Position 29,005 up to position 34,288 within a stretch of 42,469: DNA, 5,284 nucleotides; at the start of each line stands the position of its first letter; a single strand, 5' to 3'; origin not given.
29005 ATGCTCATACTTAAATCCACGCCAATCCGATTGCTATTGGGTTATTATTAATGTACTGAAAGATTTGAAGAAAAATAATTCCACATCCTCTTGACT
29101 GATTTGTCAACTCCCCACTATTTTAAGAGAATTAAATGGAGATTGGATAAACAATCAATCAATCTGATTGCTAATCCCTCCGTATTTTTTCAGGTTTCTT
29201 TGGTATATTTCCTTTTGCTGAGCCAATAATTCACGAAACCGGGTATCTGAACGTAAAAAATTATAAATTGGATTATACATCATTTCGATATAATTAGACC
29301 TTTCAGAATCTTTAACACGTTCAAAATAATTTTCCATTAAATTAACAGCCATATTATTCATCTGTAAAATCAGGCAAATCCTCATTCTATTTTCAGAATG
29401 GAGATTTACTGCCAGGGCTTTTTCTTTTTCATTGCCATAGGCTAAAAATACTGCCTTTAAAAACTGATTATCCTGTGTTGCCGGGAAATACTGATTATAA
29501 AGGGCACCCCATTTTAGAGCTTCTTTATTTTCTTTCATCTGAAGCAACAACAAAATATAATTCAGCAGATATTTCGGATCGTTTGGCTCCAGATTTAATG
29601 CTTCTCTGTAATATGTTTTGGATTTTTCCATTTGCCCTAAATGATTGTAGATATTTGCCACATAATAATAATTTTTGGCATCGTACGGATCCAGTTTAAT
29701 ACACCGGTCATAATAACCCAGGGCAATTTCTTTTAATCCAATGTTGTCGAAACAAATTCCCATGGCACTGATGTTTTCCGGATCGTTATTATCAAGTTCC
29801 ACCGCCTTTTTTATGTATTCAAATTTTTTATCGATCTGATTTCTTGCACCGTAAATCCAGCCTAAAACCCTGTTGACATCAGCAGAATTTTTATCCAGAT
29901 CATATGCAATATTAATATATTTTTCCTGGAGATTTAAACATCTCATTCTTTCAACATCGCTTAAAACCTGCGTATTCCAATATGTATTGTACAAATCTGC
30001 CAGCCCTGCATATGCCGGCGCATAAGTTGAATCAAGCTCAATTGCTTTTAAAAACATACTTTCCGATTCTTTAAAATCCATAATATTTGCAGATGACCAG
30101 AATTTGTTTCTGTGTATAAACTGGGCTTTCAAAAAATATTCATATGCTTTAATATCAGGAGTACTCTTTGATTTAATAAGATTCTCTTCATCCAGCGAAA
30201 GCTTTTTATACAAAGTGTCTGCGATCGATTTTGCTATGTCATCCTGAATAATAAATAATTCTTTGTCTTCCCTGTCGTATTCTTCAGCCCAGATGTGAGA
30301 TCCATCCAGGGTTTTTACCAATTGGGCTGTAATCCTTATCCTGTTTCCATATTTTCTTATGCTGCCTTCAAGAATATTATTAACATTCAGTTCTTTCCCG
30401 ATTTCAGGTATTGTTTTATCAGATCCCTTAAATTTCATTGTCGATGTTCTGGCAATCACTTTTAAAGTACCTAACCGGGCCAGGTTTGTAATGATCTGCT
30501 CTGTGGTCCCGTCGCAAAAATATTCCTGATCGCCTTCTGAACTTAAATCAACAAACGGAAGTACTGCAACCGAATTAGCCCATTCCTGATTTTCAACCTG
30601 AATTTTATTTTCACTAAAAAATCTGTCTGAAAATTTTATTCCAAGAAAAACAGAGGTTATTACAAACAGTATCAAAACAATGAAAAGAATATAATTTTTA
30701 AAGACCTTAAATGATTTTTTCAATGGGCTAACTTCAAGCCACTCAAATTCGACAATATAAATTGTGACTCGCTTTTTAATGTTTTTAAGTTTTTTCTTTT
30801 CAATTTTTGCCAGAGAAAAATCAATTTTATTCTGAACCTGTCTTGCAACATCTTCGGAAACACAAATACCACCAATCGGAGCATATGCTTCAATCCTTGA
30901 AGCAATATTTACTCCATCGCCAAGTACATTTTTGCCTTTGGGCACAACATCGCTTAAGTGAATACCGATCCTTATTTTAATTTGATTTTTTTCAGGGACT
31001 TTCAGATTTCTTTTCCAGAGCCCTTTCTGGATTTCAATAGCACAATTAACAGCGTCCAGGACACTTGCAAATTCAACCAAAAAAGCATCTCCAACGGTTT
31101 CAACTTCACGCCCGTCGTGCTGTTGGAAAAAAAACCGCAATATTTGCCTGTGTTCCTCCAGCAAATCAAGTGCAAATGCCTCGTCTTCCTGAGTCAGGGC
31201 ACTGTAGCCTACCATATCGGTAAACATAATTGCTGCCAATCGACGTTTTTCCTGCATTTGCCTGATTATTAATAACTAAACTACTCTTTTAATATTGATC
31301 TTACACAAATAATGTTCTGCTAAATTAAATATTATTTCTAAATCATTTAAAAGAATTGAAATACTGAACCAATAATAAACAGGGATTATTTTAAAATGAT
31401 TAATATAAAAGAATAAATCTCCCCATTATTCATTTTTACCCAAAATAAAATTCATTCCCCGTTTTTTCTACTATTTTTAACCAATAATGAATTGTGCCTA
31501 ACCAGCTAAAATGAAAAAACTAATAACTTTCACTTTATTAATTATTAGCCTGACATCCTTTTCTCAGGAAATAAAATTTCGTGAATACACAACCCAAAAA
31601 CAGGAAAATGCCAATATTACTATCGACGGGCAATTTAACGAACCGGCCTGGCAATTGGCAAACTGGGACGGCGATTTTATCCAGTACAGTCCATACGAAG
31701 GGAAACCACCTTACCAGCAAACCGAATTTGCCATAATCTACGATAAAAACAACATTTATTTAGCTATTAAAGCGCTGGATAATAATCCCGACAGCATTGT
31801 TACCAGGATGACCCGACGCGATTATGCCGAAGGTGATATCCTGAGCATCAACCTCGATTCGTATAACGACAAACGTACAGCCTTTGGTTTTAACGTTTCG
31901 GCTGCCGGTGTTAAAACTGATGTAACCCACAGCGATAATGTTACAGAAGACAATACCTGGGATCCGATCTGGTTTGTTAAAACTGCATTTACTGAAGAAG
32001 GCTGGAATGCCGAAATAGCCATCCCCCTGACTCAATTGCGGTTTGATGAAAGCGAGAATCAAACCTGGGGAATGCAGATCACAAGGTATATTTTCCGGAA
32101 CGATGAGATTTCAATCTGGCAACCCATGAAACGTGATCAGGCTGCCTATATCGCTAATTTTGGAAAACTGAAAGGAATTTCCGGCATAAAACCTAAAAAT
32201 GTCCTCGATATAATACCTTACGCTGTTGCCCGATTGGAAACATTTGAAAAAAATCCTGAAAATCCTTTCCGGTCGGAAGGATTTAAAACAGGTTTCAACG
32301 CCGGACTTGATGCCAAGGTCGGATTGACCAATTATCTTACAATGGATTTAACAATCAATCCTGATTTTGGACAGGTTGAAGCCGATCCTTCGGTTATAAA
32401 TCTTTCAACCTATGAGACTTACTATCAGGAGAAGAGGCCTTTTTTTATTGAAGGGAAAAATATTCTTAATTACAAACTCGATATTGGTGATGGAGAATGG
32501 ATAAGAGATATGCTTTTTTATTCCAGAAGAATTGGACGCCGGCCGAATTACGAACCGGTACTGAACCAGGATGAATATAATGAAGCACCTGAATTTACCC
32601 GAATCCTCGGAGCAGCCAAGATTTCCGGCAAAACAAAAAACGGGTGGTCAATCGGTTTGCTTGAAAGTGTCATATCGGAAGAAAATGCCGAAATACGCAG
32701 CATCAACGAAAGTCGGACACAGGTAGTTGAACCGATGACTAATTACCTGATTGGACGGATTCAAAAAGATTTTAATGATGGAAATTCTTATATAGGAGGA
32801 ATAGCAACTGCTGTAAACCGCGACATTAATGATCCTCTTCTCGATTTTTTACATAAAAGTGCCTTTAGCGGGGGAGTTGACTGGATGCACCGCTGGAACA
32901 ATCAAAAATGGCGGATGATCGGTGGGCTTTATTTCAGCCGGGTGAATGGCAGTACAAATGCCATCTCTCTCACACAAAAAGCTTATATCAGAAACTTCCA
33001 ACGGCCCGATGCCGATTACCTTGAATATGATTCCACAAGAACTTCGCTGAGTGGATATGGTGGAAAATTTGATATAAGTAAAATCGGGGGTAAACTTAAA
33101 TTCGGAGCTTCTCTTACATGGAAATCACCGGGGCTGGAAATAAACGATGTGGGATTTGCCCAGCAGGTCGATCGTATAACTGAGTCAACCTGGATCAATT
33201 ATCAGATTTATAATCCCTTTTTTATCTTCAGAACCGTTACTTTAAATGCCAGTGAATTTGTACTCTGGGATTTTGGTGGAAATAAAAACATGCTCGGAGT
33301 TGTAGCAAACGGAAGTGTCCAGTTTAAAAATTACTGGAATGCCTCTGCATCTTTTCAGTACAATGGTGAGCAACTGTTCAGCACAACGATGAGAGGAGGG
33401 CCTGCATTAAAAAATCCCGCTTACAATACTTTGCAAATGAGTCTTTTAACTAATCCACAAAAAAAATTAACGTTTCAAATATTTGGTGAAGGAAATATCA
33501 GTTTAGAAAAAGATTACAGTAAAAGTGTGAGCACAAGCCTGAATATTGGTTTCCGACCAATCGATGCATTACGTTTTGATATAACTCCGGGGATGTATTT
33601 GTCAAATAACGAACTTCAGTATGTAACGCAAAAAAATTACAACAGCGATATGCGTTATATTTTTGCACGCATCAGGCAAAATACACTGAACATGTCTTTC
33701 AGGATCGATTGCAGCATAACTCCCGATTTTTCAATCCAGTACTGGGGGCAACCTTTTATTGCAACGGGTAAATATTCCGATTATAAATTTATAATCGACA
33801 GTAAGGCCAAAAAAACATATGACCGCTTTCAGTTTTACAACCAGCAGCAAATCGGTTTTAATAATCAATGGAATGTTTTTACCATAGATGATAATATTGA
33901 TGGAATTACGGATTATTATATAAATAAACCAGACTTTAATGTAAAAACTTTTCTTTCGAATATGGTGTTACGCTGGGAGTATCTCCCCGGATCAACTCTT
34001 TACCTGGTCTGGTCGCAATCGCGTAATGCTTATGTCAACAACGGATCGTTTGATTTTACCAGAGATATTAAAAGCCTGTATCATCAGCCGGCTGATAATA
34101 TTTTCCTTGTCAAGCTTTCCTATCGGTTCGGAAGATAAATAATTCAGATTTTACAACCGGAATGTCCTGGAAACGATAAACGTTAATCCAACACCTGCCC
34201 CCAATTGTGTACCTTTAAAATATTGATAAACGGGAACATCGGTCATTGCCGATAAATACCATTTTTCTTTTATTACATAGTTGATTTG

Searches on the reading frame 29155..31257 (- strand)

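Call 15: search_protein_families(library=pfam, proteins=[window:29155-31257:-], max_evalue=0.001)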
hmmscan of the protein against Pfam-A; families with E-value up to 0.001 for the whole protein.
window:29155-31257:- (700 aa): 11 families
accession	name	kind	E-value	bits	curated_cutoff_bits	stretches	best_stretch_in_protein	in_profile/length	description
PF00211.25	Guanylate_cyc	-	3e-18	66.5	21.9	1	8-169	9-181/183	Adenylate and Guanylate cyclase catalytic domain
PF13431.12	TPR_17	-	4.1e-13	48.9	24.4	1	515-545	1-31/34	Tetratricopeptide repeat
PF13181.12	TPR_8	-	2.4e-11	43.3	25.7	1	528-560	2-34/34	Tetratricopeptide repeat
PF00515.34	TPR_1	-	3.2e-08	33.5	27.8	1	530-560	4-34/34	Tetratricopeptide repeat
PF13428.12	TPR_14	-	5e-08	33.3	23.5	0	530-568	4-42/44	Tetratricopeptide repeat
PF07719.23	TPR_2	-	1.1e-06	28.8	27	0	527-560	1-34/34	Tetratricopeptide repeat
PF23914.1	TPR_CcmH_CycH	-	0.00012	22.4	42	0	521-597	44-120/158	Cytochrome c-type biogenesis protein H TPR domain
PF14559.12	TPR_19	-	0.00019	22.1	25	0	512-563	10-61/68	Tetratricopeptide repeat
PF13424.12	TPR_12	-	0.00029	21.4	30.1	0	529-562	5-43/77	Tetratricopeptide repeat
PF13429.12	TPR_15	-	0.0003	20.8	26.2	0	527-583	146-206/280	Tetratricopeptide repeat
PF13414.12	TPR_11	-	0.0005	20.2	26.8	0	535-566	2-33/42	TPR repeat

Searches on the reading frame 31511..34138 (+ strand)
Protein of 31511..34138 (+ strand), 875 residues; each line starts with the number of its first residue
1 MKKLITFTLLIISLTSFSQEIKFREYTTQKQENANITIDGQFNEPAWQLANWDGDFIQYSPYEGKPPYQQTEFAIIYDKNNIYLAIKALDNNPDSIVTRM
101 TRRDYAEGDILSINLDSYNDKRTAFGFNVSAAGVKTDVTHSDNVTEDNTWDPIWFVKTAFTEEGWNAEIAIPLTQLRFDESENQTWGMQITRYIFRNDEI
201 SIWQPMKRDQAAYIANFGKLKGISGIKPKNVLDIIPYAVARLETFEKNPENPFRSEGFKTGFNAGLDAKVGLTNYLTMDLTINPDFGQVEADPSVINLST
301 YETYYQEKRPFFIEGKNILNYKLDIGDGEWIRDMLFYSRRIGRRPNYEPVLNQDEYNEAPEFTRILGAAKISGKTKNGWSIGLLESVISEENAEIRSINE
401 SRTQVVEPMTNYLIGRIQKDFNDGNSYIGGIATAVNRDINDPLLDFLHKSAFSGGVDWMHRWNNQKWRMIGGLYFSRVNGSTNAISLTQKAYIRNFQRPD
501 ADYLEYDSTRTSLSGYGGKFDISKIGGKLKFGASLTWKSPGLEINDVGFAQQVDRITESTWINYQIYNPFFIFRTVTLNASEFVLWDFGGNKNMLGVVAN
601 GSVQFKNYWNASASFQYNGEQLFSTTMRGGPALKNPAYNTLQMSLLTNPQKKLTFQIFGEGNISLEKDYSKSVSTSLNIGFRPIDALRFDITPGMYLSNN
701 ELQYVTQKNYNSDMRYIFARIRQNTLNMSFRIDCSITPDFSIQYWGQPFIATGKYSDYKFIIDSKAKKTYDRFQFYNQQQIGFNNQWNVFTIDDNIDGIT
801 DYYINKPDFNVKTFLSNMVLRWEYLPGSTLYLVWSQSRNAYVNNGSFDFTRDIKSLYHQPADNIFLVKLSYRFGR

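Call 15: search_protein_families(library=pfam, proteins=[window:31511-34138:+], max_evalue=0.001)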
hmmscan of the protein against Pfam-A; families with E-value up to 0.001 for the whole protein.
window:31511-34138:+ (875 aa): 2 families
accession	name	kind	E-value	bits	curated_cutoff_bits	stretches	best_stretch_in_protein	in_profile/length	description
PF19313.5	DUF5916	-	1.6e-71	242.2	22.6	1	232-871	5-561/572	Domain of unknown function (DUF5916)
PF06452.16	CBM9_1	-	2.3e-06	28.1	23.4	1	38-191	1-147/185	Carbohydrate family 9 binding domain-like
